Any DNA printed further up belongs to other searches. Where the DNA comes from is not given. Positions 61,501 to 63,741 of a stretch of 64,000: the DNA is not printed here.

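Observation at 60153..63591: AT-rich promoter island driving two large secreted proteins (parallel beta-helix repeat protein and Cys-rich protein with a C-terminal Ig-like anchor domain) between polB and etfA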

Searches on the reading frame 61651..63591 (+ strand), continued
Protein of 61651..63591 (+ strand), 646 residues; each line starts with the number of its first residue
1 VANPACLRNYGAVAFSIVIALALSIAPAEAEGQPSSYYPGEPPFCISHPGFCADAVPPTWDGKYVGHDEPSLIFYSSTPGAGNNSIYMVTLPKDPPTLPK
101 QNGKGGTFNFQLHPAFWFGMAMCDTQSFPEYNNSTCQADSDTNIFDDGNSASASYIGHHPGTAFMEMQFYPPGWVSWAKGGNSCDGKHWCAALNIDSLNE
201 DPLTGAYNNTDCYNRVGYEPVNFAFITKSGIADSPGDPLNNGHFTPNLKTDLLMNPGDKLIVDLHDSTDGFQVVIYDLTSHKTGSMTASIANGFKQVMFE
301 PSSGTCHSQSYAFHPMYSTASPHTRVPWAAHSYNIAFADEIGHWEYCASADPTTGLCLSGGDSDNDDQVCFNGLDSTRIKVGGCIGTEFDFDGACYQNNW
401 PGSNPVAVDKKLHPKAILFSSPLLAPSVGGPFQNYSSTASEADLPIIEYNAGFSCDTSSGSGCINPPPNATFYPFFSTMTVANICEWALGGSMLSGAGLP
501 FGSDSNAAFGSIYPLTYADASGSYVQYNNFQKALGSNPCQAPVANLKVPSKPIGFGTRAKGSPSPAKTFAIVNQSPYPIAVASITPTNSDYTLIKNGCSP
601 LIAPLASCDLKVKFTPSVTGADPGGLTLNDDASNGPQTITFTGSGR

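Call 48: search_protein_families(library=pfam, proteins=[P0348, P0355, P0363, P0369, P0387, P0244, P0246, P0249, P0293, P0373], max_evalue=0.01)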
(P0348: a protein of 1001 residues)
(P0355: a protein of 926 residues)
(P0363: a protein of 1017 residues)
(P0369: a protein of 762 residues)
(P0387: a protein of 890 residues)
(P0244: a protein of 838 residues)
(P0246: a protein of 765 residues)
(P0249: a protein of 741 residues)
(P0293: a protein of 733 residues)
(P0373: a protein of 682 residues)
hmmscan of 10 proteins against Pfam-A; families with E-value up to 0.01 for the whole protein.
P0348 (1001 aa): 2 families
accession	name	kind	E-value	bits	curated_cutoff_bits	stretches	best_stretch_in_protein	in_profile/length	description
PF23197.1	IG_AIR9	-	2.3e-14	53.4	27.5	1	706-769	7-69/87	AIR9 A9 domain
PF16709.11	SCAB-Ig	-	2.1e-08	34.6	27.6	0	633-675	27-69/98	Ig domain of plant-specific actin-binding protein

P0355 (926 aa): 3 families
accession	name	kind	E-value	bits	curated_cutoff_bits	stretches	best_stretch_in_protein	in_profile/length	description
PF13517.12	FG-GAP_3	-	3.9e-27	95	26.9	4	683-742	1-60/61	FG-GAP-like repeat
PF01839.29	FG-GAP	-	1e-12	48.1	22.1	1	872-889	3-20/37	FG-GAP repeat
PF12256.14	TcdB_toxin_midN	-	0.00012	21.8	24.8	0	759-795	10-47/181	Insecticide toxin TcdB middle/N-terminal region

P0363 (1017 aa): 1 family
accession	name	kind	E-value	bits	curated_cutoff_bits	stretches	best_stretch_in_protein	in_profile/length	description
PF01833.30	TIG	-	3.1e-06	27.5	20.9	1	650-738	1-77/84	IPT/TIG domain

P0369 (762 aa): 0 families

P0387 (890 aa): 0 families

P0244 (838 aa): 10 families
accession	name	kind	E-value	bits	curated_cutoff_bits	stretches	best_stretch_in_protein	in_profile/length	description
PF22544.2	HYDIN_VesB_CFA65-like_Ig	-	4.2e-18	65.9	25.5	2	740-835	2-99/100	HYDIN/CFA65/VesB-like, Ig-like domain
PF22073.2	Cep192_D4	-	5.2e-17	62.5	35.5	2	652-736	22-111/112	Cep192 domain 4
PF15780.11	ASH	-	8.1e-16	58.4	27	2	745-827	7-95/98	Abnormal spindle-like microcephaly-assoc'd, ASPM-SPD-2-Hydin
PF12371.14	TMEM131_like_N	-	1.9e-14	54.1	28.8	2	741-820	1-82/84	Transmembrane protein 131-like N-terminal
PF24507.1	Ig_CFAP65_4th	-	3.7e-13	50.1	27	1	762-837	1-76/76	CFAP65, fourth Ig-like domain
PF07610.17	DUF1573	-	1.8e-10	41.1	26.1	1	748-836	8-97/98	Protein of unknown function (DUF1573)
PF22067.2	Cep192_D3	-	1.7e-06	28.5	27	0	752-827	12-89/99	Cep192 domain 3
PF24798.1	Ig-CFAP74_4th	-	0.0013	19.2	28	0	744-836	2-94/95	CFAP74 forth Ig-like domain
PF22060.2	Cep192_D1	-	0.0017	18.5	27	0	790-821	65-96/123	Cep192 domain 1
PF24770.2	Ig-CFAP74_2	-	0.0083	17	27.4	0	792-829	136-173/185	CFAP74 second Ig-like domain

P0246 (765 aa): 0 families

P0249 (741 aa): 0 families

P0293 (733 aa): 0 families

P0373 (682 aa): 0 families

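Call 67: fold_search(model_id=the predicted structure, library=pdb)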
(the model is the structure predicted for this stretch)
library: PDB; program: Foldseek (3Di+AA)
matches with E <= 10: 1100; with E <= 0.001: 47
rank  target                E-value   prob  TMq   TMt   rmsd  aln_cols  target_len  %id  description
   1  8pn5_E                3.9e-06  1.00  0.22  0.34  12.9       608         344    6  Crystal structure of the HC7-Glu200Ala mutant complexed to a triglycopeptide (released 2024-03-06)
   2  1eut                  5.6e-06  0.75  0.12  0.13  24.4       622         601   11  SIALIDASE, LARGE 68KD FORM, COMPLEXED WITH GALACTOSE (released 1997-01-11)
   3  2e6j_MODEL_1_A        1.0e-05  1.00  0.13  0.61   4.0       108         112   14  Solution structure of the C-terminal PapD-like domain from human HYDIN protein (released 2007-07-03)
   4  8pn5_B                1.0e-05  1.00  0.22  0.34  12.8       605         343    7  Crystal structure of the HC7-Glu200Ala mutant complexed to a triglycopeptide (released 2024-03-06)
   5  2bzd_C                1.3e-05  0.87  0.13  0.13  24.7       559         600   13  Galactose recognition by the carbohydrate-binding module of a bacterial sialidase. (released 2005-08-19)
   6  8pmu                  1.5e-05  1.00  0.24  0.38  12.4       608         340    6  Crystal structure of the HC7 apo form (released 2024-03-06)
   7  8pn5_D                1.5e-05  1.00  0.22  0.35  13.2       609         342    7  Crystal structure of the HC7-Glu200Ala mutant complexed to a triglycopeptide (released 2024-03-06)
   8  2ber                  1.6e-05  0.87  0.12  0.13  24.3       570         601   11  Y370G Active Site Mutant of the Sialidase from Micromonospora viridifaciens in complex with beta-Neu5Ac (sialic acid). (released 2005-04-04)
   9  7n6g_3J               1.8e-05  1.00  0.15  0.24   9.8       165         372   14  C1 of central pair (released 2022-05-18)
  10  1wcq_A                1.9e-05  0.75  0.12  0.13  23.9       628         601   12  Mutagenesis of the Nucleophilic Tyrosine in a Bacterial Sialidase to Phenylalanine. (released 2005-10-12)
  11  1wcq_C                2.2e-05  0.84  0.12  0.13  25.0       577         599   12  Mutagenesis of the Nucleophilic Tyrosine in a Bacterial Sialidase to Phenylalanine. (released 2005-10-12)
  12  1w8o_A                2.3e-05  0.85  0.13  0.13  23.8       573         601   10  Contribution of the Active Site Aspartic Acid to Catalysis in the Bacterial Neuraminidase from Micromonospora viridifa (released 2004-09-29)
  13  7sqc_M1               2.6e-05  1.00  0.15  0.17  10.7       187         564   14  Ciliary C1 central pair apparatus isolated from Chlamydomonas reinhardtii (released 2022-04-13)
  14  7sqc_O0               3.2e-05  1.00  0.13  0.08  10.4       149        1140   16  Ciliary C1 central pair apparatus isolated from Chlamydomonas reinhardtii (released 2022-04-13)
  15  7n6g_3K               3.5e-05  1.00  0.15  0.25  10.2       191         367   14  C1 of central pair (released 2022-05-18)
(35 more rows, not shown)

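Call 76: search_protein_families(library=pfam, alignment_id=A5, max_evalue=10)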
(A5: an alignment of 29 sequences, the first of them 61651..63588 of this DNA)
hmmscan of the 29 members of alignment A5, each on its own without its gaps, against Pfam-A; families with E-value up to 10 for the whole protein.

A. member 1, window:61651-63588:+ (646 aa): 1 family
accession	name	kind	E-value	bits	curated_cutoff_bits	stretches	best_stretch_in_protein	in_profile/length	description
PF22073.2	Cep192_D4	-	0.0033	18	35.5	1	567-645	24-111/112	Cep192 domain 4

B. families by the number of members that match (of 29 scanned): 9 families
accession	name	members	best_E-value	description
PF22073.2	Cep192_D4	3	0.00014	Cep192 domain 4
PF15780.11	ASH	2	0.0083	Abnormal spindle-like microcephaly-assoc'd, ASPM-SPD-2-Hydin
PF16640.11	Big_3_5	1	8e-09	Bacterial Ig-like domain (group 3)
PF12371.14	TMEM131_like_N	1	0.00086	Transmembrane protein 131-like N-terminal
PF24507.1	Ig_CFAP65_4th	1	0.0025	CFAP65, fourth Ig-like domain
PF19331.4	MCCA_BT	1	0.022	Methylcrotonoyl-CoA carboxylase subunit alpha BT domain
PF17771.6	ADAMTS_CR_2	1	0.15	ADAMTS cysteine-rich domain 2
PF19203.5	DUF5875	1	0.25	Family of unknown function (DUF5875)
PF23274.1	DUF7077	1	0.34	Domain of unknown function (DUF7077)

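Call 77: list_cluster_members(proteins=[P0001, P0121, P0004, P0052])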
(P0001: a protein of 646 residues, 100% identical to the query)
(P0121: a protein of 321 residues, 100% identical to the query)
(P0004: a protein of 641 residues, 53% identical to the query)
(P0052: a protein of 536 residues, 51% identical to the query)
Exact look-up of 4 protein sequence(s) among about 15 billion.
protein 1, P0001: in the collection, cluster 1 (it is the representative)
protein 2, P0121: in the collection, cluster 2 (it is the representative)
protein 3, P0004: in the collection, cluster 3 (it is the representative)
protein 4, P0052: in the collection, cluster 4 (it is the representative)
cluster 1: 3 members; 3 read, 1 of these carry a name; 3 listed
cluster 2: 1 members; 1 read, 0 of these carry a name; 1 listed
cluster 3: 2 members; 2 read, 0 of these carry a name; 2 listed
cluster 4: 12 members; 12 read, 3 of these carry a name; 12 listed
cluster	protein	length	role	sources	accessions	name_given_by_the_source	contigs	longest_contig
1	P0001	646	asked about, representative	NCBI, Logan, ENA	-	-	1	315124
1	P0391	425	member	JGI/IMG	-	hypothetical protein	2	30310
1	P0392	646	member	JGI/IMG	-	-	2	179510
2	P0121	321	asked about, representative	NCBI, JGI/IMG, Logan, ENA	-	-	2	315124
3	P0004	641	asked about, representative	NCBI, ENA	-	-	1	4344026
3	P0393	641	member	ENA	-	-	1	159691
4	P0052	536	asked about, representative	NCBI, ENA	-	-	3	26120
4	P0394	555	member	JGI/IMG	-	hypothetical protein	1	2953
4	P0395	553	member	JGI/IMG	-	hypothetical protein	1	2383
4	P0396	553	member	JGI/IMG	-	hypothetical protein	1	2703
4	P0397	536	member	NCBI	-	-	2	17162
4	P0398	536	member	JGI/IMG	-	-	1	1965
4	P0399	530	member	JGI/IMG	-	-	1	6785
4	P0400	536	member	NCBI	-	-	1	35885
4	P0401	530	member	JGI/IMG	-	-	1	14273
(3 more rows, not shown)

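Call 78: find_encoding_contigs(protein=P0392, flank=6000, max_places=4)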
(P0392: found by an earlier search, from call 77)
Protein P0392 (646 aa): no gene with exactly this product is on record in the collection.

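Call 87: search_protein_families(library=ncbifam, proteins=[P0339, P0369, P0244, P0004], max_evalue=0.01)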
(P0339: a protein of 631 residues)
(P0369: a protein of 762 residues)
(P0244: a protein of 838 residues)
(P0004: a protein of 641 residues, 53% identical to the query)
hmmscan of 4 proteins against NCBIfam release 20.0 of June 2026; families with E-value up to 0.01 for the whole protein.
P0339 (631 aa): 0 families

P0369 (762 aa): 0 families

P0244 (838 aa): 1 family
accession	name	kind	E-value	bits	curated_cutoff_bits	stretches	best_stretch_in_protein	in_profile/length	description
NF012200.0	choice_anch_D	domain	2e-26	92.6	45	2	730-827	3-108/108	choice-of-anchor D domain-containing protein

P0004 (641 aa): 1 family
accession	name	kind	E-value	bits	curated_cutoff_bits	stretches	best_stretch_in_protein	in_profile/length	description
NF012200.0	choice_anch_D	domain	2.1e-09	37.9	45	1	535-629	14-107/108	choice-of-anchor D domain-containing protein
